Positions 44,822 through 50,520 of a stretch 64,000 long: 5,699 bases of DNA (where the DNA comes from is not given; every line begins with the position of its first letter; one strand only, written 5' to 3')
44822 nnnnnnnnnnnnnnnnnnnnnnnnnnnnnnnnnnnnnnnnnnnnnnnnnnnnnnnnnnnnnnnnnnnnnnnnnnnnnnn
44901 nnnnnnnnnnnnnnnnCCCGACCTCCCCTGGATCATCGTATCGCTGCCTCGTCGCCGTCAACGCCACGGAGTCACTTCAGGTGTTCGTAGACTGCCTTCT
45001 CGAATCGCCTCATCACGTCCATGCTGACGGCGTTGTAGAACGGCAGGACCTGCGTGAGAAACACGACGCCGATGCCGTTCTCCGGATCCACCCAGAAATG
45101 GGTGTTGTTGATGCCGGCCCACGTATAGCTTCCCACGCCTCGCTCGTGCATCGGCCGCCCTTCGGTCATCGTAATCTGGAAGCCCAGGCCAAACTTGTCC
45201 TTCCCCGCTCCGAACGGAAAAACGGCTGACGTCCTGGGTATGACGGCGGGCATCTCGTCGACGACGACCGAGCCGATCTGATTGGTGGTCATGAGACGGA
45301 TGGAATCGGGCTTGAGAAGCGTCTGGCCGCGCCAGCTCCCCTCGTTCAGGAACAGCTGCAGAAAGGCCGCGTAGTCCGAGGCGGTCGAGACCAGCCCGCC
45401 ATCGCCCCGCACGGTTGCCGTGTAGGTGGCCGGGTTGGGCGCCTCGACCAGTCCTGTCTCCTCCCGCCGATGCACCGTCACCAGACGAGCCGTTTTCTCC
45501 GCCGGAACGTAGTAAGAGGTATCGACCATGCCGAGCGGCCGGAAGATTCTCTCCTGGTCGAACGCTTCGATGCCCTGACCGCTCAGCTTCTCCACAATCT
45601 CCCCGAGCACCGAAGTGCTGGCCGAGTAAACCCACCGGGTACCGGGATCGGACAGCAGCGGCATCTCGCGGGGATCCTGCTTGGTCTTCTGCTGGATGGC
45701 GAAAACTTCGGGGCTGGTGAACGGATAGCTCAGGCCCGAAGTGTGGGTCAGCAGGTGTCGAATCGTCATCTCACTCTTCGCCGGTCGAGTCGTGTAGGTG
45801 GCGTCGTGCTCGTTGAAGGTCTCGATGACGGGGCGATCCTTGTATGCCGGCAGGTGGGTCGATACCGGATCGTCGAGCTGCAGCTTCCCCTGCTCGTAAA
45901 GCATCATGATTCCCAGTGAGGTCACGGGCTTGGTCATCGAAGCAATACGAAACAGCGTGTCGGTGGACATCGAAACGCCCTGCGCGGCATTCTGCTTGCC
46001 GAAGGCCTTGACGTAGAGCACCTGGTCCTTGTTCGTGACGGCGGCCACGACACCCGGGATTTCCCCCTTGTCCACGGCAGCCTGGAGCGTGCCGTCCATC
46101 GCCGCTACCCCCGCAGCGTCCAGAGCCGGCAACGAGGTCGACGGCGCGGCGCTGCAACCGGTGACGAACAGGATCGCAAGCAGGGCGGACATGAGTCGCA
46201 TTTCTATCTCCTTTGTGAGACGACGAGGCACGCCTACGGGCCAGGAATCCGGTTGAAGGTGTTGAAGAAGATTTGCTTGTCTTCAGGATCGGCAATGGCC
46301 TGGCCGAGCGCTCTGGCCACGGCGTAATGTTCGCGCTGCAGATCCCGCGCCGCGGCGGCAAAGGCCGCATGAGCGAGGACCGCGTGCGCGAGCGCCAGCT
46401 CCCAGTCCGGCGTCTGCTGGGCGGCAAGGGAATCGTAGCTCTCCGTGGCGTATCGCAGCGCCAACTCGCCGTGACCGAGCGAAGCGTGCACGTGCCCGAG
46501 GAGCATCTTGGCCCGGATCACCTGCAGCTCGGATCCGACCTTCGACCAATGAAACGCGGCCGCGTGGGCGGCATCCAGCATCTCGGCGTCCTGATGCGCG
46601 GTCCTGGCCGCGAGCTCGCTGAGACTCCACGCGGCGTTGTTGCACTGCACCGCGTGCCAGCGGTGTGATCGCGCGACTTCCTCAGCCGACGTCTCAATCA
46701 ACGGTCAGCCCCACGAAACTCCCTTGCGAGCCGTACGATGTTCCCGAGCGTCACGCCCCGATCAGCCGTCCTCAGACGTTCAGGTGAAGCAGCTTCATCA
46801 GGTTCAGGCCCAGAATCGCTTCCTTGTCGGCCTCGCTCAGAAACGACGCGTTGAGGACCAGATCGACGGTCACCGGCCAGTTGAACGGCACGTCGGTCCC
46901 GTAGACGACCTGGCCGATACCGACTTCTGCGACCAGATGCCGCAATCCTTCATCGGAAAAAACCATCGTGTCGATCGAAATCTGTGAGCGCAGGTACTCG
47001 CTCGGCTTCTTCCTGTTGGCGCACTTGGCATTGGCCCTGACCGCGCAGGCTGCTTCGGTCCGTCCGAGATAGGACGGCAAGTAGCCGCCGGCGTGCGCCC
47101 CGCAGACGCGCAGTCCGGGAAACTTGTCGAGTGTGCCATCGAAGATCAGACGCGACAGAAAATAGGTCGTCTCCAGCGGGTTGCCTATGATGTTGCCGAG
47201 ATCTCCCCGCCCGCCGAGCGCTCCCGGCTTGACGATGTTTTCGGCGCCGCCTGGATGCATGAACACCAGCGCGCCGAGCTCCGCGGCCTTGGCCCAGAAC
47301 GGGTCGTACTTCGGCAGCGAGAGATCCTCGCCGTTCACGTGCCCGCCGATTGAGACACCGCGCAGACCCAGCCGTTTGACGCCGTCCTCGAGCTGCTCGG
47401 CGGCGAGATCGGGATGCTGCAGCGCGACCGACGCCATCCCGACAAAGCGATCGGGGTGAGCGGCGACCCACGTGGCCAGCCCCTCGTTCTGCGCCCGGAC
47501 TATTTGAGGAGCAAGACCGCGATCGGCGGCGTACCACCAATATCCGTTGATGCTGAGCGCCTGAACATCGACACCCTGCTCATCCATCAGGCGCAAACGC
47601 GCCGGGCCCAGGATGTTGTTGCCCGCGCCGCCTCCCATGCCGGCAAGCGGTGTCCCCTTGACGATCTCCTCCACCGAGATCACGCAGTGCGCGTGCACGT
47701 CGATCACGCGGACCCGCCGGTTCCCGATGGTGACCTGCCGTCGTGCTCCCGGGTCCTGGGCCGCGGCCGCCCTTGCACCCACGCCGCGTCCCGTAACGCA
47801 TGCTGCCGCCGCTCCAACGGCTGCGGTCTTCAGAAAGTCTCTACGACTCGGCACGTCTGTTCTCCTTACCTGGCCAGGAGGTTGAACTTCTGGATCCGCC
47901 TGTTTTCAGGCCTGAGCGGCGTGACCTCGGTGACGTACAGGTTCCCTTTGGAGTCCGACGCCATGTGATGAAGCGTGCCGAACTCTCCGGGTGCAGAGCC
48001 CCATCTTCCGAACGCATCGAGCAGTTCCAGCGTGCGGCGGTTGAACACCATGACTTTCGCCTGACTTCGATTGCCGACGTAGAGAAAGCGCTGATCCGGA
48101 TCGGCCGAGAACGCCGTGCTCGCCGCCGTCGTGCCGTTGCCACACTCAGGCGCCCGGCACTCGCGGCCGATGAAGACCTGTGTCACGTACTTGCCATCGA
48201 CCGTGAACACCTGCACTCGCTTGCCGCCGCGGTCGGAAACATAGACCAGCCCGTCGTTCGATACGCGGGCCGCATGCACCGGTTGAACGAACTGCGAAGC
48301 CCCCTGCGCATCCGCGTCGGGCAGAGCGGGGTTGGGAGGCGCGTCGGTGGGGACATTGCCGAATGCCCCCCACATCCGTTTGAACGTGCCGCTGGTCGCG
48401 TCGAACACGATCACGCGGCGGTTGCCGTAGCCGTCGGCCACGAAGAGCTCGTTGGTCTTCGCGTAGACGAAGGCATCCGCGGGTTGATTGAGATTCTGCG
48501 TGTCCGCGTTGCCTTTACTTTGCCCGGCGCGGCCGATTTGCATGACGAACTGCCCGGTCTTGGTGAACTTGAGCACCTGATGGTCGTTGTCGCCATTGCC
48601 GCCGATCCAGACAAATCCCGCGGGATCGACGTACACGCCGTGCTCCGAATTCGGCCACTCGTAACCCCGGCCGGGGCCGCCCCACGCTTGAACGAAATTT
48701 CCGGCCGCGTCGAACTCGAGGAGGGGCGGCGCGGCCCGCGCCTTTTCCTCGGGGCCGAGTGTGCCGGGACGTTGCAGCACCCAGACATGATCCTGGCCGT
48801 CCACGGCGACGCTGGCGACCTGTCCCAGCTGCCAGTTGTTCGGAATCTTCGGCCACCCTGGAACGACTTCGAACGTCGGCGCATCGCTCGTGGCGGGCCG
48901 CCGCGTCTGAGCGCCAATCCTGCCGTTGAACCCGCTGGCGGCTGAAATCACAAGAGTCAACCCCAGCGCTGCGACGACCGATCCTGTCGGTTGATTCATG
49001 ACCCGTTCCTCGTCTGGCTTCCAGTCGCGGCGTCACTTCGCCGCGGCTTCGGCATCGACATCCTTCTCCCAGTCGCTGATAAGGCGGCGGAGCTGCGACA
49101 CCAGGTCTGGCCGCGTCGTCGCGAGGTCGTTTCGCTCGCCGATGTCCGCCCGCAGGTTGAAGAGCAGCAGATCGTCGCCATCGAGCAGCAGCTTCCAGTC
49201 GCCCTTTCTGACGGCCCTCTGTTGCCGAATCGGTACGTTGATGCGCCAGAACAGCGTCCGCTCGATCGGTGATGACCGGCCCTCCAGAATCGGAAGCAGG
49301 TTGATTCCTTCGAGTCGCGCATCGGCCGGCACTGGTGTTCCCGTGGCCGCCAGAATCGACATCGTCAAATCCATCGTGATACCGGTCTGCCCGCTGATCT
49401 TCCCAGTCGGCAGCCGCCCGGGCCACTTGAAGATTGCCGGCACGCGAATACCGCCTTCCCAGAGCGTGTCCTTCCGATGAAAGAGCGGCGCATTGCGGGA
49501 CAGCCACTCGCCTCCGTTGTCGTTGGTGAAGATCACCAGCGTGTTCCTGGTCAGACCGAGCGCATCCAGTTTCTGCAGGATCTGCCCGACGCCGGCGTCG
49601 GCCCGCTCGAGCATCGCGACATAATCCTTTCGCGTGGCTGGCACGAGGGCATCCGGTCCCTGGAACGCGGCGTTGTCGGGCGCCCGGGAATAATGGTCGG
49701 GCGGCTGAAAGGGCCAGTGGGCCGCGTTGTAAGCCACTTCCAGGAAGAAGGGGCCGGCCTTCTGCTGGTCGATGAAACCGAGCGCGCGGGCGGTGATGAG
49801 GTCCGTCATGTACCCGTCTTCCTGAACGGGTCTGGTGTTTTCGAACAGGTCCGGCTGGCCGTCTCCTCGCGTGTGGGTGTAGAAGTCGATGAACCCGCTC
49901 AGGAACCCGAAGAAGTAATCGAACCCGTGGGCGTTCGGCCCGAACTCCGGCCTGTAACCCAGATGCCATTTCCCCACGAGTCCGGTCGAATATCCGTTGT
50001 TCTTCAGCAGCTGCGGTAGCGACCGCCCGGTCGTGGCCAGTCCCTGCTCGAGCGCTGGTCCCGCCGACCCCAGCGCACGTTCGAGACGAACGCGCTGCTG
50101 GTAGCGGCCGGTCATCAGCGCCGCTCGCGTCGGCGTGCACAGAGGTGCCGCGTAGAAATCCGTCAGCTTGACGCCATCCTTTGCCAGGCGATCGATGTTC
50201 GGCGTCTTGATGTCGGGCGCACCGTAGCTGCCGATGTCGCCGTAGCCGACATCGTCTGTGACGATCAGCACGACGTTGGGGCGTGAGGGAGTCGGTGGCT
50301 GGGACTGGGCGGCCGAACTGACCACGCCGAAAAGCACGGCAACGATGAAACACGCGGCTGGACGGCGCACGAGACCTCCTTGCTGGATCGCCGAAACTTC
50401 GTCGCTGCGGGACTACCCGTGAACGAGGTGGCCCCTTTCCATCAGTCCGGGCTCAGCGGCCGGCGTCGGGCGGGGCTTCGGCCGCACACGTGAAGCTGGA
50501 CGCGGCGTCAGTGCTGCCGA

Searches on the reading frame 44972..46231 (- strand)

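Call 65: search_protein_families(library=pfam, proteins=[window:44972-46231:-], max_evalue=0.00001)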
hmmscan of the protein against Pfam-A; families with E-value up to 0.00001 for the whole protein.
window:44972-46231:- (419 aa): 1 family
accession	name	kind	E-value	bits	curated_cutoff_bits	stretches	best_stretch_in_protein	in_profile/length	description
PF00144.29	Beta-lactamase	-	1.8e-76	257.9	27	1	46-397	2-312/329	Beta-lactamase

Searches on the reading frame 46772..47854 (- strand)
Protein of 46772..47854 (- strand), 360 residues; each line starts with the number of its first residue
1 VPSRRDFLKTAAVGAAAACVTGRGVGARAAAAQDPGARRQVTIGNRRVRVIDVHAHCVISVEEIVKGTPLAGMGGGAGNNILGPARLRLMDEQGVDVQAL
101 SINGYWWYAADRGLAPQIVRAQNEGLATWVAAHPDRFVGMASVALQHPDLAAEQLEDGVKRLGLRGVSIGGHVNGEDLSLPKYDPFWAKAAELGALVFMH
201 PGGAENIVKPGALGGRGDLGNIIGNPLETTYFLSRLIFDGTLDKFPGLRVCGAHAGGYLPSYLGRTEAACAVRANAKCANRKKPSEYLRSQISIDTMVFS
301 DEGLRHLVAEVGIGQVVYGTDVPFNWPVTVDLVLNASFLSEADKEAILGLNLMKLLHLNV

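Call 65: search_protein_families(library=pfam, proteins=[window:46772-47854:-], max_evalue=0.00001)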
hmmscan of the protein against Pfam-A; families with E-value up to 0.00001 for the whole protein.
window:46772-47854:- (360 aa): 2 families
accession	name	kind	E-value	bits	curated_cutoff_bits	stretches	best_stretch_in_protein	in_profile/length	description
PF04909.20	Amidohydro_2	-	4.3e-34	119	26.4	1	51-357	1-288/289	Amidohydrolase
PF10518.14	TAT_signal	-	3.3e-07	30.3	22.7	1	1-19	1-19/21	TAT (twin-arginine translocation) pathway signal sequence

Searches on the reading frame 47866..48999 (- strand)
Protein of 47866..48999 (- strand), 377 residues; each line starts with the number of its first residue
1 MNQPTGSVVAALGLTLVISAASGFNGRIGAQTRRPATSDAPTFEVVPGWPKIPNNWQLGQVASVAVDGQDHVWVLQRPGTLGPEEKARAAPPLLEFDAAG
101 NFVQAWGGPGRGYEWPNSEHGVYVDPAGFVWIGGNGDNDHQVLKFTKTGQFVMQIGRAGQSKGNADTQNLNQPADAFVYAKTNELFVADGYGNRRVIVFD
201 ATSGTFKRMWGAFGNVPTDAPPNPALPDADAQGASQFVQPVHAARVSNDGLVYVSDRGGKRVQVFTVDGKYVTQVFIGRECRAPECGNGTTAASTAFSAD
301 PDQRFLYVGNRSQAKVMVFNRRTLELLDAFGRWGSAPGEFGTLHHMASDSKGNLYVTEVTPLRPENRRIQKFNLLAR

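Call 65: search_protein_families(library=pfam, proteins=[window:47866-48999:-], max_evalue=0.00001)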
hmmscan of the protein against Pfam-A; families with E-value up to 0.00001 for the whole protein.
window:47866-48999:- (377 aa): 2 families
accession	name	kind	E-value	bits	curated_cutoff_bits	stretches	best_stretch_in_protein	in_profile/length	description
PF01436.27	NHL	-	2.5e-10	40.3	20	0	245-265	8-28/28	NHL repeat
PF17170.10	DUF5128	-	4e-09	36.5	22.9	0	306-356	56-106/321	6-bladed beta-propeller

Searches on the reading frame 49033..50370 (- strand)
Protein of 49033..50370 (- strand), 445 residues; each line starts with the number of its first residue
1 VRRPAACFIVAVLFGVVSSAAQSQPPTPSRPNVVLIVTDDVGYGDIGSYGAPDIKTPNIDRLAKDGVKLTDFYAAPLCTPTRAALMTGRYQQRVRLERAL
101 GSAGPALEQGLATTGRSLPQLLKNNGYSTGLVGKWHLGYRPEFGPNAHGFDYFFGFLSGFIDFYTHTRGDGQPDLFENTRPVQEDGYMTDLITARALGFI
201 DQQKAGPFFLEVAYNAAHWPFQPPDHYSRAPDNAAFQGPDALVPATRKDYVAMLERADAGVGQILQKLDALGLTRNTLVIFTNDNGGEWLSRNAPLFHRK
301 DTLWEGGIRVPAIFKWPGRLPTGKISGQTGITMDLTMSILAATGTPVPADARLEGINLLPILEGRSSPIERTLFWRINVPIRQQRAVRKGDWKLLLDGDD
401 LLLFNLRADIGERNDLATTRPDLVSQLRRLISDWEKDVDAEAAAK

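Call 65: search_protein_families(library=pfam, proteins=[window:49033-50370:-], max_evalue=0.00001)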
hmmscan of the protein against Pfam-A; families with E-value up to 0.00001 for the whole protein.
window:49033-50370:- (445 aa): 2 families
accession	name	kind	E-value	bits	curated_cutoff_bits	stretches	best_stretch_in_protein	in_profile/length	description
PF00884.28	Sulfatase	-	2.6e-60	204.7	25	1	31-344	1-300/301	Sulfatase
PF16347.10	SGSH_C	-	3e-06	27.9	29.3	1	299-418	7-133/154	N-sulphoglucosamine sulphohydrolase, C-terminal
